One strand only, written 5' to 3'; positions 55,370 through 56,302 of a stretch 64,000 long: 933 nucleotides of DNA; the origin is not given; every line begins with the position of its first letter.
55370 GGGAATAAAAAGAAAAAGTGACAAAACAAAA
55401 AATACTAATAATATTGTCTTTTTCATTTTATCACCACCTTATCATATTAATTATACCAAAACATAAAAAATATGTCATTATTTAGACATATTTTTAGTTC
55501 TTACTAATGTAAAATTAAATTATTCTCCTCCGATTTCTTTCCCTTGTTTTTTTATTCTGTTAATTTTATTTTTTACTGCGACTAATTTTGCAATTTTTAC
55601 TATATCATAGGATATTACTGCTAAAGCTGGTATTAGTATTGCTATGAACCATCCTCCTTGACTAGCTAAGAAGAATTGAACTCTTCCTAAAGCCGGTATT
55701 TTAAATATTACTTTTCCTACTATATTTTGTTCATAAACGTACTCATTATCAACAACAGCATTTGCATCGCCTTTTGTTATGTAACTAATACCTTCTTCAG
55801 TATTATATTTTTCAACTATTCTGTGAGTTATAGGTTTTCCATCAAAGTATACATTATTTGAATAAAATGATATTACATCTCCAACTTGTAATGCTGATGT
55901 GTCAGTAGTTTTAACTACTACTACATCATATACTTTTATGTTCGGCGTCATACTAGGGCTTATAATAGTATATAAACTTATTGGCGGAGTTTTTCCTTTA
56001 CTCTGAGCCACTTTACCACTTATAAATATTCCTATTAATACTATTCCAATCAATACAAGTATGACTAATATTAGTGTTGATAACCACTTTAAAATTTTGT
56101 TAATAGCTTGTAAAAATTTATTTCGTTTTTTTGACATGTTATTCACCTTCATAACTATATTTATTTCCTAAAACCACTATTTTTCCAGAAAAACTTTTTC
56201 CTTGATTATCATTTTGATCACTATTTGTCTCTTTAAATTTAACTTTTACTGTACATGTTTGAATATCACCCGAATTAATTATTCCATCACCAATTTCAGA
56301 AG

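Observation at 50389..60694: Ten-gene SipW locus with seven paralogous TasA/camelysin-like secreted proteins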

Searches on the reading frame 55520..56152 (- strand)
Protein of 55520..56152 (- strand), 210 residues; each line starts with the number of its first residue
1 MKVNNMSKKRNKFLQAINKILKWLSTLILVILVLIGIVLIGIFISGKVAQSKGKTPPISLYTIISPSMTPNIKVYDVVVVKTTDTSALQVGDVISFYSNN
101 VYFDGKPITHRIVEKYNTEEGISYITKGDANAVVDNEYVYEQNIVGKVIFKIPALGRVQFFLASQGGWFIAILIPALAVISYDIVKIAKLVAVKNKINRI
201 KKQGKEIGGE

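Call 3: search_protein_families(library=pfam, proteins=[window:55520-56152:-], max_evalue=1)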
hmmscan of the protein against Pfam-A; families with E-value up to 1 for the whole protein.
window:55520-56152:- (210 aa): 3 families
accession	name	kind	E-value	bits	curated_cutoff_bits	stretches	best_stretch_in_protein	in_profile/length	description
PF10502.14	Peptidase_S26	-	0.0046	17.4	22.9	1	49-119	30-110/168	Signal peptidase, peptidase S26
PF00122.25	E1-E2_ATPase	-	0.0067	16.4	28.1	1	5-42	103-140/181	E1-E2 ATPase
PF22571.1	LiaI-LiaF-TM_PspC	-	0.0074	16.5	27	1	5-48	7-47/142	PspC transmembrane region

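Call 4: search_protein_families(library=ncbifam, proteins=[window:55520-56152:-], max_evalue=1)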
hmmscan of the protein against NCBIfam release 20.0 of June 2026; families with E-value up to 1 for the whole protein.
window:55520-56152:- (210 aa): 4 families
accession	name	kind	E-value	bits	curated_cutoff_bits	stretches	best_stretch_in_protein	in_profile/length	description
TIGR02228.1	sigpep_I_arch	equivalog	2.4e-29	102.2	51.85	1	30-185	6-156/158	signal peptidase I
NF046067.1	SigPepSipWBacil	equivalog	6.8e-28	97.5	190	1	21-199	1-177/189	signal peptidase I SipW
TIGR02227.1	sigpep_I_bact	equivalog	0.0019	18.1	47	1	58-100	20-64/162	signal peptidase I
NF051431.1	Rv0361_Cterm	subfamily_domain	0.23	11.6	37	1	22-51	4-33/140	Rv0361 family membrane protein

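Call 54: search_solved_structures(query=window:55520-56152:-, max_evalue=1, show_alignments=1)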
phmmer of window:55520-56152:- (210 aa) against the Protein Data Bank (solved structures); distinct sequences matched with E-value up to 1: 3.
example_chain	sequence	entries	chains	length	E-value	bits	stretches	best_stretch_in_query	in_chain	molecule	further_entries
7p2p_A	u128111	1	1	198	9.8e-05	25.6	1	53-162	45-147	Signal peptidase complex catalytic subunit SEC11A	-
9rjb_A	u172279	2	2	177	0.00019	24.6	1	53-162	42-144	Signal peptidase complex catalytic subunit SEC11A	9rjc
7p2q_A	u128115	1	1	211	0.0003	24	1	52-166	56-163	Signal peptidase complex catalytic subunit SEC11C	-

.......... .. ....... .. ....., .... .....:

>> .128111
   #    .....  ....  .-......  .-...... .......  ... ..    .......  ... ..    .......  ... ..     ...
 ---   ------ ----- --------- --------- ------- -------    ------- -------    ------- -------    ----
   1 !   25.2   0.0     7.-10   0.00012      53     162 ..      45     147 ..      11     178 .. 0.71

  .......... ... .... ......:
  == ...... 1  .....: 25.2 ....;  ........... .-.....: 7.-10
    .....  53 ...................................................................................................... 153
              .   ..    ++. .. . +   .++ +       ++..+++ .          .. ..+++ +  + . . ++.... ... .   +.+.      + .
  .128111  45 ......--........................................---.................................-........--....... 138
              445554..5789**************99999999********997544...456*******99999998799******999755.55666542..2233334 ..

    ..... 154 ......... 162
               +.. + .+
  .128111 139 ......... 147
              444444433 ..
